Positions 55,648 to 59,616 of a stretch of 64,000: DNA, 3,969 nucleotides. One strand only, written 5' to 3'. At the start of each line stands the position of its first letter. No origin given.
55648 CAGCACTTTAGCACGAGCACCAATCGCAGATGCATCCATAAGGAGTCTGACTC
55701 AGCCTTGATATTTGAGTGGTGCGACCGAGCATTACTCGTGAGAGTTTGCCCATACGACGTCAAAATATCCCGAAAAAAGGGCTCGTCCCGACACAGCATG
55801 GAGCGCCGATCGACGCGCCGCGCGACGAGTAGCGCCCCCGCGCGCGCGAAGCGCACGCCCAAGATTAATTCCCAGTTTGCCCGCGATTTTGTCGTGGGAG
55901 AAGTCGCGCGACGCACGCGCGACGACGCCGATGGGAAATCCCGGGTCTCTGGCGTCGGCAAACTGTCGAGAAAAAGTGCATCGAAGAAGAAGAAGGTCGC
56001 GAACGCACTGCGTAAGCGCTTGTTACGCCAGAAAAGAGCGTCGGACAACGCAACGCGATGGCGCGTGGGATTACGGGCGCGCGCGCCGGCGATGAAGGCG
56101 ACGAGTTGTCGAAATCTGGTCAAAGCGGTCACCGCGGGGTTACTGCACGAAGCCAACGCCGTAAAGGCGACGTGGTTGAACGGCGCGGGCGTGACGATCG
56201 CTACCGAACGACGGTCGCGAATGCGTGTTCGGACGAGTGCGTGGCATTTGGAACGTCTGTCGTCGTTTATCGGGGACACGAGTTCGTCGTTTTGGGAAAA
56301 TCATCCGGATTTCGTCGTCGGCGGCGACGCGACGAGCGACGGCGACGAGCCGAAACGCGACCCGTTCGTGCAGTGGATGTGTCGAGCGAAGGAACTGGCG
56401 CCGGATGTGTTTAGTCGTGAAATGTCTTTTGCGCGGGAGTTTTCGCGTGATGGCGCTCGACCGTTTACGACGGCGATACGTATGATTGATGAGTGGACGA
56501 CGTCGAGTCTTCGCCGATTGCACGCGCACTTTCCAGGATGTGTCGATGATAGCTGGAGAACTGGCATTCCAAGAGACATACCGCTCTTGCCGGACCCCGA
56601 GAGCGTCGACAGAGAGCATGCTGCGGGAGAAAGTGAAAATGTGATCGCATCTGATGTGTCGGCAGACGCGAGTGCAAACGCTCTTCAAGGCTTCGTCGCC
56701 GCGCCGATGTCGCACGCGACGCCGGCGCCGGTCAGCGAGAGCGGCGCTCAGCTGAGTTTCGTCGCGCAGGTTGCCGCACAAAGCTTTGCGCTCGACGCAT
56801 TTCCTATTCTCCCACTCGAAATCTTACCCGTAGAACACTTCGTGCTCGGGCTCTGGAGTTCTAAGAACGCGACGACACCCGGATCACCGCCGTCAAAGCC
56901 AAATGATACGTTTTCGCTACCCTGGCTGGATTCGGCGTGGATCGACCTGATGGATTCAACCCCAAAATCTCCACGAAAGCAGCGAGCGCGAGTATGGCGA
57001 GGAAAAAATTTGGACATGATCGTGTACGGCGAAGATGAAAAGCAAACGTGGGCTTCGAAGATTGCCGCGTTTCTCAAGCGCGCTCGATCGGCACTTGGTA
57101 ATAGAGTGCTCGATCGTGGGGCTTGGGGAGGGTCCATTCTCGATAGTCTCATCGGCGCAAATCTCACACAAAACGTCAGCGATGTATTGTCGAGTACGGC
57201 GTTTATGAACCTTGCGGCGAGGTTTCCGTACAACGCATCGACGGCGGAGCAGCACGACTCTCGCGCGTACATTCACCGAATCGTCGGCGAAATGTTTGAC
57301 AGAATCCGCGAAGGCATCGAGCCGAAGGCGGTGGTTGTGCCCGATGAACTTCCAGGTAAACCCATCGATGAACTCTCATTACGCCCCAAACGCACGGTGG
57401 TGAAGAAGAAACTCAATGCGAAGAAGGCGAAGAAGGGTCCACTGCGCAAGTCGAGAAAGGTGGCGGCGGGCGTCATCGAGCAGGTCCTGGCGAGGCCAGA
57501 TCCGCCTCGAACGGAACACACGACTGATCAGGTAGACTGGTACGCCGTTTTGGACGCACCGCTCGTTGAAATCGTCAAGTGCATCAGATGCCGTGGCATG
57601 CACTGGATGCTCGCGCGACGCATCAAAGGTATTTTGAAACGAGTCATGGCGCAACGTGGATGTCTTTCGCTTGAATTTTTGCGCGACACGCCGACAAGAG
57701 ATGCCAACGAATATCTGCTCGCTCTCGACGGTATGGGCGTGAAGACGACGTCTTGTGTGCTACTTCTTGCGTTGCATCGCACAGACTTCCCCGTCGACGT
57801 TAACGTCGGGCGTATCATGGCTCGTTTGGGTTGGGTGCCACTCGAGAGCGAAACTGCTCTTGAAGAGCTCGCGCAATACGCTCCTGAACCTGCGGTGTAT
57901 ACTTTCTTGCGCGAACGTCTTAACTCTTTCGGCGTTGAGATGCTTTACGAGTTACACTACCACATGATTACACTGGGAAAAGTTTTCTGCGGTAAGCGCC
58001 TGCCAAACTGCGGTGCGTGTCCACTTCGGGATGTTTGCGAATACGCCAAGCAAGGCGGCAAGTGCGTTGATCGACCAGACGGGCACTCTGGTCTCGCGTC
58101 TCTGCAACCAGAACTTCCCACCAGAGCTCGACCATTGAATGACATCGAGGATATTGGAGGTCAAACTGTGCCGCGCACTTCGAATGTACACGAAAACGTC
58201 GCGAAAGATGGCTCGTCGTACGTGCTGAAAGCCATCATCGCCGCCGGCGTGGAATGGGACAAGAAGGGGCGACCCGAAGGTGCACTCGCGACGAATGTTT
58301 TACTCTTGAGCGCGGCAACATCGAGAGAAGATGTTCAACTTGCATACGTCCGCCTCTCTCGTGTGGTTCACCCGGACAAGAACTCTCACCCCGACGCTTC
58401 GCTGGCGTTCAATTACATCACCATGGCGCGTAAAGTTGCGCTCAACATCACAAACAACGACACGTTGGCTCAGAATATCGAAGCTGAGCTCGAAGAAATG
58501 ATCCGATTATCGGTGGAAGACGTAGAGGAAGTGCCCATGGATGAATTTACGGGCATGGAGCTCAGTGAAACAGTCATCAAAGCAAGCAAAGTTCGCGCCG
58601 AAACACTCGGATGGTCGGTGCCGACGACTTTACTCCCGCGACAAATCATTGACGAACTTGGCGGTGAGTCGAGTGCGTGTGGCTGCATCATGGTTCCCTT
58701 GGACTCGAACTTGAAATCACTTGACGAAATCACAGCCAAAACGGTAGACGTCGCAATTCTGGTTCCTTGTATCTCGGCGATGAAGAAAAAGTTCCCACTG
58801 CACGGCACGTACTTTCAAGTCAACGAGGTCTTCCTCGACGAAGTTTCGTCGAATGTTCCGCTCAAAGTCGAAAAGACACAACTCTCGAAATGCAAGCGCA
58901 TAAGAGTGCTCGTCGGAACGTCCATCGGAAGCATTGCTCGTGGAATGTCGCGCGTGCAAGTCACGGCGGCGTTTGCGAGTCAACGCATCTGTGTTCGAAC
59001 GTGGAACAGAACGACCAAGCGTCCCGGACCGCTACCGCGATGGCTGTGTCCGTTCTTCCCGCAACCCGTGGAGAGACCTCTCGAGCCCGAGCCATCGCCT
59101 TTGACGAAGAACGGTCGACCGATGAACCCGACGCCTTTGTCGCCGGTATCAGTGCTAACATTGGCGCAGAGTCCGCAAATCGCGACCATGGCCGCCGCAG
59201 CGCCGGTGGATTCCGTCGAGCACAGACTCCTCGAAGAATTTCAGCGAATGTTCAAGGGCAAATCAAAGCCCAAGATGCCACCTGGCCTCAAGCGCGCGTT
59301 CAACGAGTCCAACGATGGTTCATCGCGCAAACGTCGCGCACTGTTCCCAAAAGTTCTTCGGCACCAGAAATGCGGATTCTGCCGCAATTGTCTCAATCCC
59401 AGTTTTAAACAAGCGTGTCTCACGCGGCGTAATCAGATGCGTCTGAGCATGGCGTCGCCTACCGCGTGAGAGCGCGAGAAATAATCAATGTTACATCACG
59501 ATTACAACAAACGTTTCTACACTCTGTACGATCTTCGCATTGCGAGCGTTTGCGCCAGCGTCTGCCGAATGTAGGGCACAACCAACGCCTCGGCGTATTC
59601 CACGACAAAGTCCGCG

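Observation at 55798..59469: DEMETER/ROS1-type DNA glycosylase carrying an apparent J-domain and a permuted-CXXC-like tail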

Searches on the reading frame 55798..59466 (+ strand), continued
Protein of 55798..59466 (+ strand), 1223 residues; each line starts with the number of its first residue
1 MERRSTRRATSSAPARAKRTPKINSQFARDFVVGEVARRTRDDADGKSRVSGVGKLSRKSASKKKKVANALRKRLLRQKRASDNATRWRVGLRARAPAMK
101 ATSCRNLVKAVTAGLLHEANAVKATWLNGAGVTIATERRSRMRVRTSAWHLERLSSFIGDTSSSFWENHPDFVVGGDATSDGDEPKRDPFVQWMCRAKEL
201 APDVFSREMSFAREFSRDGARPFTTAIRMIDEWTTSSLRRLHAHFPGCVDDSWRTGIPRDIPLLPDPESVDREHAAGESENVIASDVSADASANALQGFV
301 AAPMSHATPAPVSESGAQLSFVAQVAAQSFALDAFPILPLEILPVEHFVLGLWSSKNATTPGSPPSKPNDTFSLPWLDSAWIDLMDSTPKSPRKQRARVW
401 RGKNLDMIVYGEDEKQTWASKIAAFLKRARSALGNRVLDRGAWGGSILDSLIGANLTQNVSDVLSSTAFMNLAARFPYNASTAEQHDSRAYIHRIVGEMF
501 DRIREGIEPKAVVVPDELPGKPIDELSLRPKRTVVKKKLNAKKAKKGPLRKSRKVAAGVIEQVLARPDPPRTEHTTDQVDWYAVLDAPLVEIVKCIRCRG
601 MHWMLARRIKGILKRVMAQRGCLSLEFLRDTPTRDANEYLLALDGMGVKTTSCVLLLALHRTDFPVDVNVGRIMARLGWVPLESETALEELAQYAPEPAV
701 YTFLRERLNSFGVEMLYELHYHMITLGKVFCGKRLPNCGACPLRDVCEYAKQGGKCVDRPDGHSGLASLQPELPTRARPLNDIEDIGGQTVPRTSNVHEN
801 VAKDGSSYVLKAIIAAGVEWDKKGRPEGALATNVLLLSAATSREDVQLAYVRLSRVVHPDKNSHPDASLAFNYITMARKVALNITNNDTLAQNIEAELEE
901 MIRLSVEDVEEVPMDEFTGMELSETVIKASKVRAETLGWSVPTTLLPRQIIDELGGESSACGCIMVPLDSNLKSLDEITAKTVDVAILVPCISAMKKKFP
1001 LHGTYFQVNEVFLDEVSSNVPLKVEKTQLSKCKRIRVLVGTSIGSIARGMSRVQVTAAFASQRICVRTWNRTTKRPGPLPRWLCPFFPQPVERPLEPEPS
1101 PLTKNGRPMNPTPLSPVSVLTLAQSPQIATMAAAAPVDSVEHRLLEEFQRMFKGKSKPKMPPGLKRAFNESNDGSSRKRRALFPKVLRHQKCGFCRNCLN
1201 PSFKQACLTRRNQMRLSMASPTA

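Call 10: search_protein_families(library=pfam, proteins=[P0014, P0019, P0018, P0020, P0005, P0021], max_evalue=1)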
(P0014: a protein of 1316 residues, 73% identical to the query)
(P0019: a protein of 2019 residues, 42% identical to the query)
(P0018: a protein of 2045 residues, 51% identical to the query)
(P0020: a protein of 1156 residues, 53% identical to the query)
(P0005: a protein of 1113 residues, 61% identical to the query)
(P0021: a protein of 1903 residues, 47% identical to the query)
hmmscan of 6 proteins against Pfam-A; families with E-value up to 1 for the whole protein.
P0014 (1316 aa): 3 families
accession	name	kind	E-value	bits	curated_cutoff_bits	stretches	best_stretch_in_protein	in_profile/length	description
PF15628.11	RRM_DME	-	2.4e-34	118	34.6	1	978-1072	2-96/102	RRM in Demeter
PF00730.31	HhH-GPD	-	2.2e-06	28.4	26.2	1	514-629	28-104/108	HhH-GPD superfamily base excision DNA repair protein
PF00226.36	DnaJ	-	1.4e-05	25.6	27.8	1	771-825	5-60/63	DnaJ domain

P0019 (2019 aa): 11 families
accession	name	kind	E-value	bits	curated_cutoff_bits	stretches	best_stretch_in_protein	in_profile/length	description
PF15628.11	RRM_DME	-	5.5e-39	132.9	34.6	1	1696-1790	2-96/102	RRM in Demeter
PF15626.11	mono-CXXC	-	2.1e-19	70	20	1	462-511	1-53/53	single CXXC unit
PF21743.3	PTM_DIR17_Tudor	-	1.7e-07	31.4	27.2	1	75-103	11-39/48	PTM/DIR17-like, Tudor domain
PF00730.31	HhH-GPD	-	6e-06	27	26.2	1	1190-1335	7-104/108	HhH-GPD superfamily base excision DNA repair protein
PF00226.36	DnaJ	-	0.0001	22.8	27.8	1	1499-1544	5-51/63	DnaJ domain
PF05066.19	HARE-HTH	-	0.00018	22.3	25.9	1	233-300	2-68/71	HB1, ASXL, restriction endonuclease HTH domain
PF09038.16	53-BP1_Tudor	-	0.00061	20.2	22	1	61-103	4-45/122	Tumour suppressor p53-binding protein-1 Tudor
PF09465.16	LBR_tudor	-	0.0033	17.6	22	1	69-100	15-46/55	Lamin-B receptor of TUDOR domain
PF21744.3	BAHCC1-like_Tudor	-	0.0074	16.6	28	1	62-110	9-63/69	BAHCC1-like, Tudor domain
PF18359.7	Tudor_5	-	0.11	12.7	31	1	73-105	17-51/53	Histone methyltransferase Tudor domain 1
PF00567.30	TUDOR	-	0.2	12.1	23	0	48-106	42-98/121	Tudor domain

P0018 (2045 aa): 6 families
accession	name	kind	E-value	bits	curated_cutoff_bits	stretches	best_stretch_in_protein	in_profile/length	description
PF15628.11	RRM_DME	-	3.8e-31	107.7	34.6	1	1727-1821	3-96/102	RRM in Demeter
PF07496.21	zf-CW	-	1.3e-10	41.5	27.5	1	496-544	2-46/47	CW-type Zinc Finger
PF21743.3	PTM_DIR17_Tudor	-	3.5e-06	27.2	27.2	1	92-122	10-40/48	PTM/DIR17-like, Tudor domain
PF00730.31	HhH-GPD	-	0.00011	22.9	26.2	1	1237-1350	29-102/108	HhH-GPD superfamily base excision DNA repair protein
PF10576.14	EndIII_4Fe-2S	-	0.029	15.1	20.5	1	1392-1405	4-17/17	Iron-sulfur binding domain of endonuclease III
PF00226.36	DnaJ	-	0.029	14.9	27.8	1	1505-1547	8-51/63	DnaJ domain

P0020 (1156 aa): 4 families
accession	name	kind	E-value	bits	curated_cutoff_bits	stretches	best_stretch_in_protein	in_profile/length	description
PF15628.11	RRM_DME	-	5.8e-33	113.6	34.6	1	810-905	3-97/102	RRM in Demeter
PF00226.36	DnaJ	-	0.00022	21.7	27.8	1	592-637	5-51/63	DnaJ domain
PF00730.31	HhH-GPD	-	0.00026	21.7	26.2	1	329-443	29-104/108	HhH-GPD superfamily base excision DNA repair protein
PF10576.14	EndIII_4Fe-2S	-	0.029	15.1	20.5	1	486-497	6-17/17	Iron-sulfur binding domain of endonuclease III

P0005 (1113 aa): 4 families
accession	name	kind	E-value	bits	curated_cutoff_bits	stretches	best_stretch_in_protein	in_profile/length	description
PF15628.11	RRM_DME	-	1.3e-27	96.4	34.6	1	872-967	2-97/102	RRM in Demeter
PF00226.36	DnaJ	-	8.3e-08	32.7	27.8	1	721-767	5-52/63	DnaJ domain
PF00730.31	HhH-GPD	-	0.0004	21.1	26.2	1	467-579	28-101/108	HhH-GPD superfamily base excision DNA repair protein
PF10576.14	EndIII_4Fe-2S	-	0.5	11.2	20.5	1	624-635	6-17/17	Iron-sulfur binding domain of endonuclease III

P0021 (1903 aa): 3 families
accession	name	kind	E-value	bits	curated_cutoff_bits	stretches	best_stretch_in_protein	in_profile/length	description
PF15628.11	RRM_DME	-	7.1e-54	180.7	34.6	1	1788-1888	1-101/102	RRM in Demeter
PF15629.11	Perm-CXXC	-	2.4e-08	34.6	23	1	1754-1783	1-30/32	Permuted single zf-CXXC unit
PF00730.31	HhH-GPD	-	0.012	16.4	26.2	1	1372-1489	29-106/108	HhH-GPD superfamily base excision DNA repair protein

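Call 24: find_encoding_contigs(protein=P0007, flank=6000, max_places=3)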
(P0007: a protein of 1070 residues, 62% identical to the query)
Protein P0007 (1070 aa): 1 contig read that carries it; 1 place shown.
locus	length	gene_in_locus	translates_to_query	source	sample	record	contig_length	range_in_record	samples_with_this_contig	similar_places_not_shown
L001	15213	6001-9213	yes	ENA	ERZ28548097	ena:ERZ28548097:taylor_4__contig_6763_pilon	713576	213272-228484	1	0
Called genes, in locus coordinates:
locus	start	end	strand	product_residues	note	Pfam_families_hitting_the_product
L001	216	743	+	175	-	PF00069:Pkinase (weak)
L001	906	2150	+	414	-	PF00069:Pkinase (weak)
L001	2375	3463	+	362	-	PF00701:DHDPS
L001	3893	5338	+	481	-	PF00389:2-Hacid_dh, PF02826:2-Hacid_dh_C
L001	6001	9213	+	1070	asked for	PF00226:DnaJ, PF15628:RRM_DME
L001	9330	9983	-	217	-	-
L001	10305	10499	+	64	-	-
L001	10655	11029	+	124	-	-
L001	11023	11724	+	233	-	-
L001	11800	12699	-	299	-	PF21208:euk_SelB_III, PF21131:eEFSec_4th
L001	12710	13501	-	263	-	PF00009:GTP_EFTU, PF09439:SRPRB (weak), PF01926:MMR_HSR1 (weak)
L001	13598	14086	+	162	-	PF00583:Acetyltransf_1 (weak)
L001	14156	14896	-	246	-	PF00316:FBPase, PF18913:FBPase_C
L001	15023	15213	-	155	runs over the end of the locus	PF01937:ARMT1-like_dom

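Call 25: find_encoding_contigs(protein=P0002, flank=3000, max_places=2)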
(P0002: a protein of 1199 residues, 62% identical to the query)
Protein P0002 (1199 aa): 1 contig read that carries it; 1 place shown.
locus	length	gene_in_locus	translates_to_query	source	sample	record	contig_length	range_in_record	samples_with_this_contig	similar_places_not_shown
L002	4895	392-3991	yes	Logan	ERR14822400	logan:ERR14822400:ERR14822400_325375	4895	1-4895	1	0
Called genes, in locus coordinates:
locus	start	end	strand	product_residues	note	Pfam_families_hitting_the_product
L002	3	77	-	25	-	?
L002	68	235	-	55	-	-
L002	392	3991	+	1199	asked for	PF00226:DnaJ (weak), PF15628:RRM_DME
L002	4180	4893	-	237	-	?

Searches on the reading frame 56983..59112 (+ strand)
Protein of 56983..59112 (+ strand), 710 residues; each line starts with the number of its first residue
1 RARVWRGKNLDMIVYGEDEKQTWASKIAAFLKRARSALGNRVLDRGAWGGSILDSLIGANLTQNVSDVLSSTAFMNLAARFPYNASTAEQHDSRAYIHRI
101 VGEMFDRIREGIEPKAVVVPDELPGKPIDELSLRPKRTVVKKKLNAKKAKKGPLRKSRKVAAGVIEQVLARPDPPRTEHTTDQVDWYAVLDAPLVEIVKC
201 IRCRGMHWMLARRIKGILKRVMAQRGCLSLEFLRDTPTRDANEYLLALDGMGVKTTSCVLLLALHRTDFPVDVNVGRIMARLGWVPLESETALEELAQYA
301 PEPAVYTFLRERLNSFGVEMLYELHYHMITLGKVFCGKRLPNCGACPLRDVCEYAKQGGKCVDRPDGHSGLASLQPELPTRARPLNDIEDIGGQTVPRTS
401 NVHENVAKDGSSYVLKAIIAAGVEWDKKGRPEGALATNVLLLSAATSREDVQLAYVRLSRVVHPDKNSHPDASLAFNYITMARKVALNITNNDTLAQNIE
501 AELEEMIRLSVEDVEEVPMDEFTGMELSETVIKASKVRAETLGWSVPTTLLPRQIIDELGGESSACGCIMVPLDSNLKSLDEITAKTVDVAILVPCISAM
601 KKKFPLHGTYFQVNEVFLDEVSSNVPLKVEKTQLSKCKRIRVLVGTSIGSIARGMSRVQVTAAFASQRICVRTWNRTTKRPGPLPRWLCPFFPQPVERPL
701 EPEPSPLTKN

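Call 43: predict_structure(alignment_id=A3)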
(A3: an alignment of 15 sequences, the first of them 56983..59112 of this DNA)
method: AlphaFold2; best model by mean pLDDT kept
length: 710 residues; sequences in the alignment: 15
mean_pLDDT: 61.4   pTM: 0.50
mean pLDDT of the five models: 61.4, 59.3, 57.7, 56.9, 56.7
residues with pLDDT >= 90: 66; 70-90: 251; 50-70: 115; < 50: 278
segments of 3 or more residues with pLDDT < 50: 1-16, 36-47, 65-69, 112-157, 269-309, 330-409, 491-536, 605-613, 656-658, 692-710
pLDDT, mean of each block of 10 residues (from residue 1): 29 45 58 50 50 82 53 75 84 80 73 39 31 28 29 44 80 79 89 87 68 90 89 85 83 71 60 47 45 42 46 56 55 37 37 38 39 30 26 28 44 85 90 85 73 76 76 89 77 41 36 30 29 48 90 89 88 67 82 84 50 73 91 89 70 54 67 77 73 41 40
secondary structure, 60 per line:
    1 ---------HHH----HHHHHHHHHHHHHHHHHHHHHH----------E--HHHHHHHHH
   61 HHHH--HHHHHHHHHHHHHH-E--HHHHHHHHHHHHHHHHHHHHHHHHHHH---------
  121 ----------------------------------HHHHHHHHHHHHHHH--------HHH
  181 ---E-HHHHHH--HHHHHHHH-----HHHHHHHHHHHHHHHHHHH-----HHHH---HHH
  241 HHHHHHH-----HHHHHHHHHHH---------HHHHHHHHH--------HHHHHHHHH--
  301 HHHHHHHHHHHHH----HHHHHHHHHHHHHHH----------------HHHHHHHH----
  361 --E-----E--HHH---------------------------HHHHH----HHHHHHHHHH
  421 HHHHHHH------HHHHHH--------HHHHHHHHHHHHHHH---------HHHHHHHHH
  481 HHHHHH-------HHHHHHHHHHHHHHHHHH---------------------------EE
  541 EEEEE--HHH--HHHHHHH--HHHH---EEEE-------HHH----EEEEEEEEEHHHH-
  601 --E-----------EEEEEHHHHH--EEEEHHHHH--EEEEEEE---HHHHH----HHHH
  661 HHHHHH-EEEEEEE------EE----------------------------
elements in order (helices of 4 or more, strands of 3 or more residues): H17-38 H52-64 H67-80 H85-111 H155-169 H186-191 H194-201 H207-225 H231-234 H238-247 H253-263 H273-281 H290-298 H301-313 H318-332 H349-356 H402-406 H411-427 H434-439 H448-462 H472-486 H494-511 E539-545 H553-559 H562-565 E569-572 E587-595 H596-599 E615-619 H620-624 E627-630 H631-635 E638-644 H648-652 H657-666 E668-674

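Call 51: fold_search(model_id=the predicted structure, library=pdb)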
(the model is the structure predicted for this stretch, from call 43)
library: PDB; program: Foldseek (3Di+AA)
matches with E <= 10: 124; with E <= 0.001: 8
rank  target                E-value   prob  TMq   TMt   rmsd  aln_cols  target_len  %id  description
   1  7yhp_A                2.3e-17  1.00  0.44  0.79   5.6       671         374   24  CryoEM structure of Arabidopsis ROS1 in complex with 5mC-dsDNA at 3.1 Angstroms resolution (released 2022-11-30)
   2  7yhq_A                1.6e-16  1.00  0.44  0.74   7.2       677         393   24  CryoEM structure of Arabidopsis ROS1 in complex with a covalent-linked reaction intermediate at 3.9 Angstroms resoluti (released 2022-11-30)
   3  7yho_A                4.2e-14  1.00  0.39  0.71  12.8       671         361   24  CryoEM structure of Arabidopsis ROS1 in complex with TG mismatch dsDNA at 3.3 Angstroms resolution (released 2022-11-30)
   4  8a5f                  1.3e-05  1.00  0.21  0.53  10.2       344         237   22  Crystal structure of Deinococcus radiodurans Endonuclease III-1 R61Q variant (released 2022-08-03)
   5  8a5c                  9.9e-05  1.00  0.16  0.42  14.8       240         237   31  Crystal structure of Deinococcus radiodurans Endonuclease III-1 Y100L variant (released 2022-08-03)
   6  4unf                  1.1e-04  1.00  0.16  0.41  12.9       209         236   32  Crystal structure of Deinococcus radiodurans Endonuclease III-1 (released 2015-06-10)
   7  4uob                  1.2e-04  1.00  0.16  0.44  11.2       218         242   28  Crystal structure of Deinococcus radiodurans Endonuclease III-3 (released 2015-06-10)
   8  8a5g                  1.9e-04  1.00  0.16  0.44  11.2       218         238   28  Crystal structure of Deinococcus radiodurans Endonuclease III-3 double mutant (released 2022-08-03)
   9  1kea                  2.1e-02  0.97  0.13  0.36  14.8       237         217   21  STRUCTURE OF A THERMOSTABLE THYMINE-DNA GLYCOSYLASE (released 2002-01-23)
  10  1pu7_A                2.3e-02  1.00  0.16  0.43  11.9       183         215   17  Crystal structure of H.pylori 3-methyladenine DNA glycosylase (MagIII) bound to 3,9-dimethyladenine (released 2003-10-07)
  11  1orn_A                2.5e-02  1.00  0.15  0.44   7.7       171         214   24  Structure of a Trapped Endonuclease III-DNA Covalent Intermediate: Estranged-Guanine Complex (released 2003-07-15)
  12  1n3c_A                2.6e-02  1.00  0.15  0.32   9.9       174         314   21  Structural and biochemical exploration of a critical amino acid in human 8-oxoguanine glycosylase (released 2003-03-04)
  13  1pu6_A                2.7e-02  1.00  0.15  0.43  12.0       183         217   17  Crystal structure of H.pylori 3-methyladenine DNA glycosylase (MagIII) (released 2003-10-07)
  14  7zc7_A                3.0e-02  0.99  0.13  0.29  11.1       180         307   24  Structure of the mouse 8-oxoguanine DNA Glycosylase mOGG1 in complex with ligand TH012941 (released 2023-07-05)
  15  1orp_A                3.4e-02  1.00  0.16  0.45   7.6       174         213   24  Structure of a Trapped Endonuclease III-DNA Covalent Intermediate: Estranged-Adenine Complex (released 2003-07-15)
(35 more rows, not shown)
